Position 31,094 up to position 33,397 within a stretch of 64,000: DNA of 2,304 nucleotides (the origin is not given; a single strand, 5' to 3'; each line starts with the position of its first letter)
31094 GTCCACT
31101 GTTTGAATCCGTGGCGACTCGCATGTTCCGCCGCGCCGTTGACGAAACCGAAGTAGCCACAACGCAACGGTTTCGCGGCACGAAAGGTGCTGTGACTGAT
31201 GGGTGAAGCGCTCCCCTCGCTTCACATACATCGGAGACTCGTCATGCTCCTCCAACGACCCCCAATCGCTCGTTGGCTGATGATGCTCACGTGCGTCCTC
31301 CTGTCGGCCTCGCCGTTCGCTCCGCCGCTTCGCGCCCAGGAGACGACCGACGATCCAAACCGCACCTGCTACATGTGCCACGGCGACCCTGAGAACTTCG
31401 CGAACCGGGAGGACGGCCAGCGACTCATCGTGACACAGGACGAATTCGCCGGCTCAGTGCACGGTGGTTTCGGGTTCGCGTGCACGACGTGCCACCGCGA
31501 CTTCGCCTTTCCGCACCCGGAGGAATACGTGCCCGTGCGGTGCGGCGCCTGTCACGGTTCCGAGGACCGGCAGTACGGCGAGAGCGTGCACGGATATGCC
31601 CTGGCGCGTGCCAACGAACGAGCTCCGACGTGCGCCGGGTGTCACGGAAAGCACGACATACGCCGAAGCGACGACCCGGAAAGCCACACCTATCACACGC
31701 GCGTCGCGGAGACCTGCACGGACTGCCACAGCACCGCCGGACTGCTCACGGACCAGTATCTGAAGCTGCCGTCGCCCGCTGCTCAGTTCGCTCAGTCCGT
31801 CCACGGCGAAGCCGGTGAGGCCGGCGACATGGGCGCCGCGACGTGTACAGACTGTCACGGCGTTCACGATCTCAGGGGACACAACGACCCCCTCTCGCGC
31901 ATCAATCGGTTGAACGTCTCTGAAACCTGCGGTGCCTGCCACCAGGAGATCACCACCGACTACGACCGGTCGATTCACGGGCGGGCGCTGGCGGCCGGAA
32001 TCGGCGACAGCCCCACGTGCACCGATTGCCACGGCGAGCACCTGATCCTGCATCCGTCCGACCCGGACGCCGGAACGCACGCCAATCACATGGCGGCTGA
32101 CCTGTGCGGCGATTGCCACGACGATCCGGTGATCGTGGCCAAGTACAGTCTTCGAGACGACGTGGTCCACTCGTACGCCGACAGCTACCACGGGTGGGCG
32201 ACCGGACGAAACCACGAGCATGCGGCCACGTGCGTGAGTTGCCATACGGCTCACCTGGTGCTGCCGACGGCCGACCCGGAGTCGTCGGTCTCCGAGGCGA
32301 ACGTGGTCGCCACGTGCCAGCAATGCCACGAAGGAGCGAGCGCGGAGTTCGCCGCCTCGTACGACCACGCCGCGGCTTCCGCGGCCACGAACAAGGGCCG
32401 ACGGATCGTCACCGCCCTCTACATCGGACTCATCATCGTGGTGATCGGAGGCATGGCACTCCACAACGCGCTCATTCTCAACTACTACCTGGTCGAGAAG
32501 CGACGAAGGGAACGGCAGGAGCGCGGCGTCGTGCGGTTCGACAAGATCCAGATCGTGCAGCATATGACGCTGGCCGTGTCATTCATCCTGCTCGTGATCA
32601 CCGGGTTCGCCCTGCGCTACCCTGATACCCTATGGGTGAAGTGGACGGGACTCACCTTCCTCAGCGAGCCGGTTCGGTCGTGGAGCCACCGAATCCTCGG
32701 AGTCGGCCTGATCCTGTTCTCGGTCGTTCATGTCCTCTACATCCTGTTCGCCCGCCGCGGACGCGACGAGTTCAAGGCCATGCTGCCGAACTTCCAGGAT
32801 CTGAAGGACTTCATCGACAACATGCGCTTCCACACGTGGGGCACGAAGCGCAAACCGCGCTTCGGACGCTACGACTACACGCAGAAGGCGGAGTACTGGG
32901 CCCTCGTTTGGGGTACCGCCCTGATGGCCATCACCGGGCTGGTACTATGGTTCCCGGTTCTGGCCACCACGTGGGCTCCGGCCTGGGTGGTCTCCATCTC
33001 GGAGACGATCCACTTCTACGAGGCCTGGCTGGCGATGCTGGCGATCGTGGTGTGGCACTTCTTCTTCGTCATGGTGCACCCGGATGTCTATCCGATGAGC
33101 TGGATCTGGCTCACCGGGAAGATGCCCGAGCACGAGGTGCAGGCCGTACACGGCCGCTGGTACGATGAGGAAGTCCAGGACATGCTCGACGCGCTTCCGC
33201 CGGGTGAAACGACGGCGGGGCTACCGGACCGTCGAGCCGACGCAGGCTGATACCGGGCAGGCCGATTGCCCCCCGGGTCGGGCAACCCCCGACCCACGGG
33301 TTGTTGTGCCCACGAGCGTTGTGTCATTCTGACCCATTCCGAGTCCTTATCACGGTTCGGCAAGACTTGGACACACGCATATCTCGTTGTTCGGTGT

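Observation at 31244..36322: Two tandem paralogous genes fusing a large periplasmic multiheme cytochrome c (11 and 19 hemes) to a C-terminal diheme cytochrome b membrane domain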

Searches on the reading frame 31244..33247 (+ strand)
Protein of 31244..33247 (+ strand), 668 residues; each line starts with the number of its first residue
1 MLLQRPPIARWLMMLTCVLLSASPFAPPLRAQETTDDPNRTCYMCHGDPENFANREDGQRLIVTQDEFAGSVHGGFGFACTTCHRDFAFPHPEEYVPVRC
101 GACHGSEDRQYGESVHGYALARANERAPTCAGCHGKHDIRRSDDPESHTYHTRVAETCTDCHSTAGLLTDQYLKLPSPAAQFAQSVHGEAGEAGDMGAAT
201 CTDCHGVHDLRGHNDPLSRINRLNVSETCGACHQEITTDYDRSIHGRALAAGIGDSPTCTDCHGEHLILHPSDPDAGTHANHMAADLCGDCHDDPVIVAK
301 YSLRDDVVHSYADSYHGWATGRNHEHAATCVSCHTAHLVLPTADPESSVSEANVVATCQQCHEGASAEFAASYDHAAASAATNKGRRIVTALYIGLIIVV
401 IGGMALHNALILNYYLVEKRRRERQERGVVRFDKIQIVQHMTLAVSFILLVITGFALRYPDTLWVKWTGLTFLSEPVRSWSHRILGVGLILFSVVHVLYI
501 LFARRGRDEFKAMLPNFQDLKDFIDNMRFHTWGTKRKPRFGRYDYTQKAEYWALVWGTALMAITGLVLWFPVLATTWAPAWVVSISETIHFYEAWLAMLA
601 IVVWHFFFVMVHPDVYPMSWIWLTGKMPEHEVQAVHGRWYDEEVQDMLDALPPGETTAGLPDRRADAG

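Call 4: search_protein_families(library=pfam, proteins=[window:31244-33247:+], max_evalue=0.1)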
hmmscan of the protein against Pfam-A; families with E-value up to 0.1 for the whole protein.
window:31244-33247:+ (668 aa): 6 families
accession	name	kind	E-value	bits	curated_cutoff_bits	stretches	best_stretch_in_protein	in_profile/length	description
PF01292.26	Ni_hydr_CYTB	-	1.6e-21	77.3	30.1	1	431-613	1-166/179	Prokaryotic cytochrome b561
PF14522.11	Cytochrome_C7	-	1.9e-16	60.1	24.8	5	197-263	12-66/67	Cytochrome c7 and related cytochrome c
PF14537.11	Cytochrom_c3_2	-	1.1e-13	51.9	25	2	73-163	2-79/79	Cytochrome c3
PF09699.15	Paired_CXXCH_1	-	1.2e-10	41.3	20.6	2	329-365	8-39/41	Doubled CXXCH motif (Paired_CXXCH_1)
PF19428.4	Sema4F_C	-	1.4e-05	25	27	1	330-434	21-123/197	Semaphorin 4F C-terminal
PF14358.11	DUF4405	-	0.00071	20.5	26.7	1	441-499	4-64/66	Domain of unknown function (DUF4405)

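Call 6: search_protein_families(library=ncbifam, proteins=[window:31244-33247:+], max_evalue=0.01)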
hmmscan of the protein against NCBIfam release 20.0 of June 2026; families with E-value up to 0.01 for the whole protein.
window:31244-33247:+ (668 aa): 7 families
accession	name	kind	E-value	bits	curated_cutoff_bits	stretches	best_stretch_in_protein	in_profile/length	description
TIGR01583.1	formate-DH-gamm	equivalog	5.6e-17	62.4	115.85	1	430-645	3-203/204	formate dehydrogenase subunit gamma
NF007558.0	PRK10179.1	equivalog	6.8e-10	39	339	1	428-642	6-203/217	formate dehydrogenase-N subunit gamma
NF007924.0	PRK10639.1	equivalog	3.3e-09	36.8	341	1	425-643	3-202/211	formate dehydrogenase cytochrome b556 subunit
TIGR02125.1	CytB-hydogenase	equivalog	5.2e-07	29.4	121.5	1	437-612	8-191/212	Ni/Fe-hydrogenase, b-type cytochrome subunit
TIGR04257.1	nanowire_3heme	domain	5.2e-06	26.5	40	0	181-235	14-60/75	c(7)-type cytochrome triheme domain-containing protein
NF008659.0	PRK11659.1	equivalog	4.1e-05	23.4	184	0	324-368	132-173/188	cytochrome c nitrite reductase pentaheme subunit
NF000013.1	tet_NaH_anti_35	exception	0.01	15.1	750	0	584-644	22-83/369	tetracycline efflux Na+/H+ antiporter family transporter Tet(35)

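Call 31: find_homologous_proteins(query=window:31244-33247:+, max_evalue=1e-10)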
Query window:31244-33247:+ (668 aa): 3151 proteins with E <= 1e-10 among 8000 candidates; the best 120 are listed.
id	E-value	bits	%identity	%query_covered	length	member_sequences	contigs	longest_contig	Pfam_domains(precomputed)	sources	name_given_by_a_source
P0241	0.0e+0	1486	92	99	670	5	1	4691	PF09699.16,PF14537.12,PF01292.27,PF14522.12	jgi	-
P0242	0.0e+0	1447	90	99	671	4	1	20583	PF09699.16,PF14537.12,PF01292.27,PF14522.12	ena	-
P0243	0.0e+0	1446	90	99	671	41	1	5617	PF09699.16,PF14537.12,PF01292.27,PF14522.12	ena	-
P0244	0.0e+0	1395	87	100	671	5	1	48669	PF09699.16,PF14537.12,PF01292.27,PF14522.12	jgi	jgi:formate dehydrogenase gamma subunit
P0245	0.0e+0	1390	86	100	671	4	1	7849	PF14537.12,PF01292.27,PF00684.26,PF14522.12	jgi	jgi:formate dehydrogenase gamma subunit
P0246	0.0e+0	1361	84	100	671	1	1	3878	PF14537.12,PF01292.27,PF14522.12,PF22113.2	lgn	-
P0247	0.0e+0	1310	81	99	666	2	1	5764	PF14537.12,PF01292.27,PF14522.12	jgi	jgi:formate dehydrogenase gamma subunit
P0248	0.0e+0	1309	80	100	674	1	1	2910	PF09699.16,PF14537.12,PF01292.27,PF14522.12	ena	-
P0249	0.0e+0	1306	80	100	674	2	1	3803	PF09699.16,PF14537.12,PF01292.27,PF14522.12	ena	-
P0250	0.0e+0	1279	80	98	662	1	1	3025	PF09699.16,PF14537.12,PF01292.27,PF14522.12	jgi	jgi:formate dehydrogenase gamma subunit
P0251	0.0e+0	1277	81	95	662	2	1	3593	PF09699.16,PF14537.12,PF01292.27,PF14522.12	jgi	jgi:formate dehydrogenase gamma subunit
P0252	0.0e+0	1257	77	100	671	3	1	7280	PF14537.12,PF01292.27,PF14522.12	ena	-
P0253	0.0e+0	1252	78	99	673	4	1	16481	PF09699.16,PF14537.12,PF01292.27,PF00684.26,PF14522.12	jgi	jgi:formate dehydrogenase gamma subunit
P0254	0.0e+0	1229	78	98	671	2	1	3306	PF14537.12,PF01292.27,PF14522.12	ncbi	-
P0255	0.0e+0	1228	78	96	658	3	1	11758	PF09699.16,PF14537.12,PF01292.27,PF14522.12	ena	-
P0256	0.0e+0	1191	75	98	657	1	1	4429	PF09699.16,PF14537.12,PF01292.27,PF14522.12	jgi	-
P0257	0.0e+0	1179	77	93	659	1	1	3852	PF09699.16,PF14537.12,PF01292.27,PF14522.12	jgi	-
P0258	0.0e+0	1128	70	100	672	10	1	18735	PF14537.12,PF01292.27,PF14522.12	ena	-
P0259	0.0e+0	1118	72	96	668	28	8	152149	PF09699.16,PF14537.12,PF01292.27,PF14522.12,PF22113.2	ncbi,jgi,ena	jgi:formate dehydrogenase gamma subunit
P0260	0.0e+0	1112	70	99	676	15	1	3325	PF14537.12,PF01292.27,PF02085.22,PF14522.12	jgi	-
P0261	0.0e+0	1103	73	95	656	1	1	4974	PF09699.16,PF14537.12,PF01292.27,PF14522.12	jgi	-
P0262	0.0e+0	1101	70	97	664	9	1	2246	PF14537.12,PF01292.27,PF14522.12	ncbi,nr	ncbi:MAG: cytochrome b/b6 domain-containing protein [Gemmatimonadetes bacterium]|nr:cytochrome b/b6 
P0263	0.0e+0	1100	72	96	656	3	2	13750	PF14537.12,PF01292.27,PF14522.12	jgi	jgi:formate dehydrogenase gamma subunit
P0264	0.0e+0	1098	72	93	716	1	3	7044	PF09699.16,PF14537.12,PF01292.27,PF02085.22,PF14522.12,PF22113.2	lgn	-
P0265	0.0e+0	1091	69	100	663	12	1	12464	PF09699.16,PF14537.12,PF01292.27,PF14522.12,PF22113.2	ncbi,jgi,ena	-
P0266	0.0e+0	1080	68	99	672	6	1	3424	PF09699.16,PF14537.12,PF01292.27,PF02085.22,PF14522.12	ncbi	-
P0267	0.0e+0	1079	72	94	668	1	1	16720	PF09699.16,PF14537.12,PF01292.27,PF14522.12,PF22113.2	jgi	-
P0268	0.0e+0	1066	67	99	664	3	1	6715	PF14358.12,PF09699.16,PF14537.12,PF01292.27,PF14522.12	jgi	-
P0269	2.1e-298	1010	67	93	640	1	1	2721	PF09699.16,PF14537.12,PF01292.27,PF00684.26,PF14522.12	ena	-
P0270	8.8e-267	905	61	95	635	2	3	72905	PF14358.12,PF09699.16,PF14537.12,PF01292.27,PF02085.22,PF14522.12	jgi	jgi:formate dehydrogenase gamma subunit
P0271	1.7e-260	884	59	94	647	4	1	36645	PF14358.12,PF09699.16,PF14537.12,PF22678.2,PF01292.27,PF02085.22,PF14522.12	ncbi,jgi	jgi:formate dehydrogenase gamma subunit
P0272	2.9e-251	854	59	94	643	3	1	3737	PF14358.12,PF09699.16,PF14537.12,PF22678.2,PF01292.27,PF02085.22,PF00684.26,PF14522.12,PF22113.2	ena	-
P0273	4.3e-247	840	55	94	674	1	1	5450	PF14358.12,PF14537.12,PF01292.27,PF02085.22,PF00684.26,PF14522.12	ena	-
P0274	8.7e-247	839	57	94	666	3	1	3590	PF14358.12,PF09699.16,PF14537.12,PF01292.27,PF03264.20,PF02085.22,PF14522.12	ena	-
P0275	9.2e-246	836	57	94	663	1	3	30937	PF14358.12,PF09699.16,PF14537.12,PF01292.27,PF00684.26,PF14522.12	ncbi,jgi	jgi:formate dehydrogenase gamma subunit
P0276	1.4e-245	835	56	94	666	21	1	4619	PF14358.12,PF09699.16,PF14537.12,PF01292.27,PF03264.20,PF02085.22,PF14522.12,PF22113.2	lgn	-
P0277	2.1e-245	834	56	94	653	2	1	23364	PF09699.16,PF14537.12,PF01292.27,PF14522.12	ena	-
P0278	4.6e-245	833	57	90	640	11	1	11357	PF09699.16,PF14537.12,PF01292.27,PF02085.22,PF14522.12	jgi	jgi:formate dehydrogenase gamma subunit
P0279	4.8e-245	833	56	96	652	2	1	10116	PF09699.16,PF14537.12,PF01292.27,PF02085.22,PF14522.12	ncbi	-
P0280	6.5e-245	833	55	95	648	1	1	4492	PF14358.12,PF09699.16,PF14537.12,PF01292.27,PF00684.26,PF14522.12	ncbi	-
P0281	9.1e-245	832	55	96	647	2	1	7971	PF09699.16,PF14537.12,PF01292.27,PF14522.12,PF22113.2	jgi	jgi:formate dehydrogenase gamma subunit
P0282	1.3e-244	832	56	91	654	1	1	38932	PF14358.12,PF09699.16,PF14537.12,PF01292.27,PF03264.20,PF02085.22,PF00684.26,PF14522.12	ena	-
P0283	2.4e-244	831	57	90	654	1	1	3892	PF14358.12,PF09699.16,PF14537.12,PF01292.27,PF02085.22,PF14522.12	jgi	jgi:formate dehydrogenase gamma subunit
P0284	6.5e-244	829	56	95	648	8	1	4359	PF14358.12,PF09699.16,PF14537.12,PF01292.27,PF14522.12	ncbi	-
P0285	7.1e-243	826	56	96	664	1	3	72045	PF14358.12,PF09699.16,PF14537.12,PF01292.27,PF03264.20,PF02085.22,PF00684.26,PF14522.12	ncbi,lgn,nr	ncbi:MAG: hypothetical protein GTO22_22745 [Gemmatimonadales bacterium]|nr:hypothetical protein [Gem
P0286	1.1e-242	825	55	93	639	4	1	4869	PF09699.16,PF14537.12,PF01292.27,PF14522.12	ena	-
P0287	2.3e-242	824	56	94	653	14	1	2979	PF09699.16,PF14537.12,PF01292.27,PF14522.12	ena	-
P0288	2.4e-242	824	56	92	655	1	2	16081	PF14358.12,PF09699.16,PF14537.12,PF01292.27,PF02085.22,PF14522.12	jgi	jgi:formate dehydrogenase gamma subunit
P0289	2.6e-242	824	54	95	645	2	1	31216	PF09699.16,PF14537.12,PF01292.27,PF00684.26,PF14522.12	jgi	jgi:formate dehydrogenase gamma subunit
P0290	5.6e-242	823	54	97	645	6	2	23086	PF09699.16,PF14537.12,PF01292.27,PF00684.26,PF14522.12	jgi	-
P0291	1.8e-241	821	55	93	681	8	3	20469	PF09699.16,PF14537.12,PF01292.27,PF02085.22,PF14522.12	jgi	jgi:formate dehydrogenase gamma subunit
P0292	1.8e-241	821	54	93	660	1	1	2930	PF09699.16,PF14537.12,PF01292.27,PF02085.22,PF14522.12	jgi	jgi:formate dehydrogenase gamma subunit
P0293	3.8e-241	820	56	90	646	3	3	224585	PF14358.12,PF14537.12,PF01292.27,PF03264.20,PF02085.22,PF14522.12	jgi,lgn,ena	-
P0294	6.5e-241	820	55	97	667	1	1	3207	PF14358.12,PF14537.12,PF01292.27,PF03264.20,PF02085.22,PF14522.12,PF22113.2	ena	-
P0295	6.6e-241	820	56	92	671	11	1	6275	PF14358.12,PF14537.12,PF01292.27,PF03264.20,PF14522.12,PF22113.2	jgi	-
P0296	1.3e-240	819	54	95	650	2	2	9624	PF14358.12,PF09699.16,PF14537.12,PF01292.27,PF03264.20,PF02085.22,PF14522.12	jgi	jgi:formate dehydrogenase gamma subunit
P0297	1.6e-240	818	55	95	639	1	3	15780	PF14358.12,PF09699.16,PF14537.12,PF01292.27,PF02085.22,PF14522.12,PF22113.2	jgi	jgi:formate dehydrogenase gamma subunit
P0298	2.1e-240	818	53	96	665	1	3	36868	PF14358.12,PF14537.12,PF01292.27,PF02085.22,PF14522.12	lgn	-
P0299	2.5e-240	818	55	95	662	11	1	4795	PF09699.16,PF14537.12,PF01292.27,PF03264.20,PF02085.22,PF14522.12,PF22113.2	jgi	jgi:cytochrome b subunit of formate dehydrogenase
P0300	3.4e-240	817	53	94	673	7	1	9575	PF14358.12,PF09699.16,PF14537.12,PF01292.27,PF02085.22,PF00684.26,PF14522.12,PF22113.2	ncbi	-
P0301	3.9e-240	817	55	93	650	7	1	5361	PF14358.12,PF09699.16,PF14537.12,PF01292.27,PF02085.22,PF14522.12,PF22113.2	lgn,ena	-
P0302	1.1e-239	815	54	95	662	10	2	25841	PF14358.12,PF09699.16,PF14537.12,PF01292.27,PF02085.22,PF14522.12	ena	-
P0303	2.0e-239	815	54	93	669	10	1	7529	PF14358.12,PF09699.16,PF14537.12,PF01292.27,PF03264.20,PF14522.12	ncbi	-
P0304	4.3e-239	814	54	95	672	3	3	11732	PF09699.16,PF14537.12,PF22678.2,PF01292.27,PF03264.20,PF02085.22,PF00684.26,PF14522.12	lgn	-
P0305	5.6e-239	813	57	90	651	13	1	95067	PF14358.12,PF09699.16,PF14537.12,PF01292.27,PF14522.12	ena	-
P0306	6.0e-239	813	55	95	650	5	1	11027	PF14358.12,PF09699.16,PF14537.12,PF01292.27,PF02085.22,PF14522.12,PF22113.2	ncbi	-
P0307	8.8e-239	813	54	97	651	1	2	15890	PF14358.12,PF09699.16,PF14537.12,PF01292.27,PF14522.12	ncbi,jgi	jgi:formate dehydrogenase gamma subunit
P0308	1.2e-238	812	56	91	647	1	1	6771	PF14358.12,PF09699.16,PF14537.12,PF01292.27,PF14522.12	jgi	jgi:formate dehydrogenase gamma subunit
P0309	1.3e-238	812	54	92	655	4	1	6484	PF14358.12,PF09699.16,PF14537.12,PF01292.27,PF02085.22,PF14522.12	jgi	-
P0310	1.8e-238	811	54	95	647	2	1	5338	PF14358.12,PF09699.16,PF14537.12,PF01292.27,PF14522.12,PF22113.2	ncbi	-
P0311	2.3e-238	811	55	90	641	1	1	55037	PF09699.16,PF14537.12,PF22678.2,PF01292.27,PF02085.22,PF14522.12,PF22113.2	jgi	jgi:formate dehydrogenase gamma subunit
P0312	2.4e-238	811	54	96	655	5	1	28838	PF14358.12,PF09699.16,PF14537.12,PF01292.27,PF02085.22,PF14522.12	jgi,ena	jgi:formate dehydrogenase gamma subunit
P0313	4.2e-238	810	55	94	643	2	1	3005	PF14358.12,PF09699.16,PF14537.12,PF01292.27,PF14522.12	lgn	-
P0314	4.3e-238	810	55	91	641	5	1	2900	PF09699.16,PF14537.12,PF01292.27,PF02085.22,PF00684.26,PF14522.12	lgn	-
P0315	4.9e-238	810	55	90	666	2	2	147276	PF14358.12,PF09699.16,PF14537.12,PF01292.27,PF02085.22,PF00684.26,PF14522.12,PF22113.2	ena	-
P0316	5.9e-238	810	55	91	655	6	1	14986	PF14358.12,PF09699.16,PF14537.12,PF01292.27,PF02085.22,PF14522.12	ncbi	ncbi:MAG: cytochrome b/b6 domain-containing protein [Longimicrobiales bacterium]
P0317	6.0e-238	810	55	93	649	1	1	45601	PF14358.12,PF14537.12,PF01292.27,PF14522.12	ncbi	-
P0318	1.4e-237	809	53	97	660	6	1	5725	PF14537.12,PF01292.27,PF02085.22,PF14522.12,PF22113.2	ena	-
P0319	2.0e-237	808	54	91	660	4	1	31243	PF14358.12,PF09699.16,PF14537.12,PF01292.27,PF02085.22,PF00684.26,PF14522.12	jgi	jgi:cytochrome b subunit of formate dehydrogenase/DnaJ-class molecular chaperone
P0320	2.2e-237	808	55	92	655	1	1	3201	PF14358.12,PF09699.16,PF14537.12,PF01292.27,PF02085.22,PF14522.12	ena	-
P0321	3.0e-237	807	55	91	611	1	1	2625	PF09699.16,PF14537.12,PF01292.27,PF02085.22,PF00684.26,PF14522.12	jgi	jgi:formate dehydrogenase gamma subunit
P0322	3.4e-237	807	53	95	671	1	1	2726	PF14358.12,PF09699.16,PF14537.12,PF22678.2,PF01292.27,PF02085.22,PF14522.12,PF22113.2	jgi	jgi:formate dehydrogenase gamma subunit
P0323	6.2e-237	806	53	96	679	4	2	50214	PF09699.16,PF14537.12,PF01292.27,PF02085.22,PF14522.12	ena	-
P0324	9.5e-237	806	54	96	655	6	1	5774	PF14358.12,PF09699.16,PF14537.12,PF01292.27,PF02085.22,PF14522.12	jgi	jgi:formate dehydrogenase gamma subunit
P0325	2.6e-236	804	53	91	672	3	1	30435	PF14358.12,PF09699.16,PF14537.12,PF01292.27,PF14522.12,PF22113.2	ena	-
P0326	2.7e-236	804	55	92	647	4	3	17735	PF09699.16,PF14537.12,PF01292.27,PF02085.22,PF14522.12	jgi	jgi:formate dehydrogenase gamma subunit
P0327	3.1e-236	804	53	96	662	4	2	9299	PF14358.12,PF09699.16,PF14537.12,PF01292.27,PF03264.20,PF14522.12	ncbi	ncbi:MAG: cytochrome b/b6 domain-containing protein [Gemmatimonadota bacterium]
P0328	3.6e-236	804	54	94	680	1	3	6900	PF14358.12,PF09699.16,PF14537.12,PF01292.27,PF03264.20,PF02085.22,PF00684.26,PF14522.12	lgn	-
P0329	3.8e-236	804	55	93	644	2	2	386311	PF09699.16,PF14537.12,PF01292.27,PF02085.22,PF14522.12,PF22113.2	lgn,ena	-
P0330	5.0e-236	803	55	93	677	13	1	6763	PF14358.12,PF09699.16,PF14537.12,PF22678.2,PF01292.27,PF03264.20,PF02085.22,PF14522.12,PF22113.2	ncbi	-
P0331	1.0e-235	802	53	94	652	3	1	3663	PF14358.12,PF14537.12,PF01292.27,PF03264.20,PF00684.26,PF14522.12,PF22113.2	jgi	jgi:cytochrome b subunit of formate dehydrogenase/DnaJ-class molecular chaperone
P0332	1.1e-235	802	56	90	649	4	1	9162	PF14358.12,PF09699.16,PF14537.12,PF01292.27,PF03264.20,PF14522.12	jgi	jgi:cytochrome b subunit of formate dehydrogenase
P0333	1.2e-235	802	55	90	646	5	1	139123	PF14537.12,PF01292.27,PF00684.26,PF14522.12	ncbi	-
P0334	5.1e-235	800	52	97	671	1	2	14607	PF14358.12,PF09699.16,PF14537.12,PF01292.27,PF00684.26,PF14522.12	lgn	-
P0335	5.6e-235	800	54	94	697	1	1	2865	PF09699.16,PF14537.12,PF01292.27,PF03264.20,PF02085.22,PF14522.12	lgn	-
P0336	5.8e-235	800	54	91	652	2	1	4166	PF14358.12,PF14537.12,PF01292.27,PF02085.22,PF14522.12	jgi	-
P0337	7.0e-235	800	52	96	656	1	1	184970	PF14358.12,PF09699.16,PF14537.12,PF22678.2,PF01292.27,PF00684.26,PF14522.12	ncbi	-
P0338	1.0e-234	799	52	95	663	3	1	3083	PF14358.12,PF09699.16,PF14537.12,PF01292.27,PF02085.22,PF14522.12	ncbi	-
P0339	1.4e-234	799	56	90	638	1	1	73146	PF14537.12,PF01292.27,PF14522.12,PF22113.2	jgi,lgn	jgi:cytochrome b subunit of formate dehydrogenase/DnaJ-class molecular chaperone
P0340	1.4e-234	799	54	95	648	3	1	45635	PF14358.12,PF09699.16,PF14537.12,PF01292.27,PF02085.22,PF14522.12,PF22113.2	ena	-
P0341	1.5e-234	799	54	91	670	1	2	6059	PF14358.12,PF09699.16,PF14537.12,PF22678.2,PF01292.27,PF03264.20,PF02085.22,PF00684.26,PF14522.12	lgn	-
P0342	1.7e-234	798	53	94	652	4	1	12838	PF14358.12,PF14537.12,PF01292.27,PF02085.22,PF14522.12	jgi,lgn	jgi:formate dehydrogenase gamma subunit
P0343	2.2e-234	798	55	91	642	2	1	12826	PF14358.12,PF14537.12,PF01292.27,PF02085.22,PF14522.12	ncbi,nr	ncbi:MAG: DUF4405 domain-containing protein [Acidobacteria bacterium]|nr:DUF4405 domain-containing p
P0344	2.2e-234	798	53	96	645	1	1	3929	PF14358.12,PF09699.16,PF14537.12,PF01292.27,PF02085.22,PF14522.12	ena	-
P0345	2.4e-234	798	53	94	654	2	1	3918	PF14537.12,PF01292.27,PF02085.22,PF14522.12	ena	-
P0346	2.4e-234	798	55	92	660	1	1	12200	PF14358.12,PF09699.16,PF14537.12,PF01292.27,PF02085.22,PF14522.12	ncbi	ncbi:MAG: cytochrome b/b6 domain-containing protein [Planctomycetota bacterium]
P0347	2.6e-234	798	53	95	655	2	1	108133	PF09699.16,PF14537.12,PF01292.27,PF02085.22,PF14522.12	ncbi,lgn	-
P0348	3.8e-234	797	53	92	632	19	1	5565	PF14358.12,PF09699.16,PF14537.12,PF01292.27,PF02085.22,PF14522.12,PF22113.2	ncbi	-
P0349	5.6e-234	797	54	90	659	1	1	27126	PF09699.16,PF14537.12,PF01292.27,PF03264.20,PF02085.22,PF00684.26,PF14522.12,PF22113.2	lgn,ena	-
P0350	9.6e-234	796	54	91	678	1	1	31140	PF09699.16,PF14537.12,PF01292.27,PF02085.22,PF14522.12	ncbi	-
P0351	1.2e-233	796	53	91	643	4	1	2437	PF09699.16,PF14537.12,PF01292.27,PF03264.20,PF02085.22,PF14522.12,PF22113.2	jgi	jgi:formate dehydrogenase gamma subunit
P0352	1.3e-233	795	53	92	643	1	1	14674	PF14358.12,PF09699.16,PF14537.12,PF01292.27,PF14522.12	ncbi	-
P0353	1.3e-233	795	56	92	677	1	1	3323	PF14358.12,PF14537.12,PF01292.27,PF14522.12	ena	-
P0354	4.2e-233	794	52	95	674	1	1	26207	PF14358.12,PF09699.16,PF14537.12,PF01292.27,PF02085.22,PF00684.26,PF14522.12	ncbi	-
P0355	8.3e-233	793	55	90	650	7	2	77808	PF14358.12,PF09699.16,PF14537.12,PF01292.27,PF00684.26,PF14522.12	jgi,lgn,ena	jgi:formate dehydrogenase gamma subunit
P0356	8.5e-233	793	53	95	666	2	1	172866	PF14358.12,PF09699.16,PF14537.12,PF01292.27,PF00684.26,PF14522.12,PF22113.2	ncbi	-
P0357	9.4e-233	793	53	93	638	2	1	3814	PF14358.12,PF09699.16,PF14537.12,PF01292.27,PF02085.22,PF14522.12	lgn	-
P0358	1.3e-232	792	54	95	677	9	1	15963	PF14358.12,PF14537.12,PF01292.27,PF14522.12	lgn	-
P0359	1.8e-232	792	52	93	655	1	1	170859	PF09699.16,PF14537.12,PF01292.27,PF02085.22,PF14522.12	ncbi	-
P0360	1.8e-232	792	54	96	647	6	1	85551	PF14358.12,PF09699.16,PF14537.12,PF01292.27,PF02085.22,PF14522.12,PF22113.2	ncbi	-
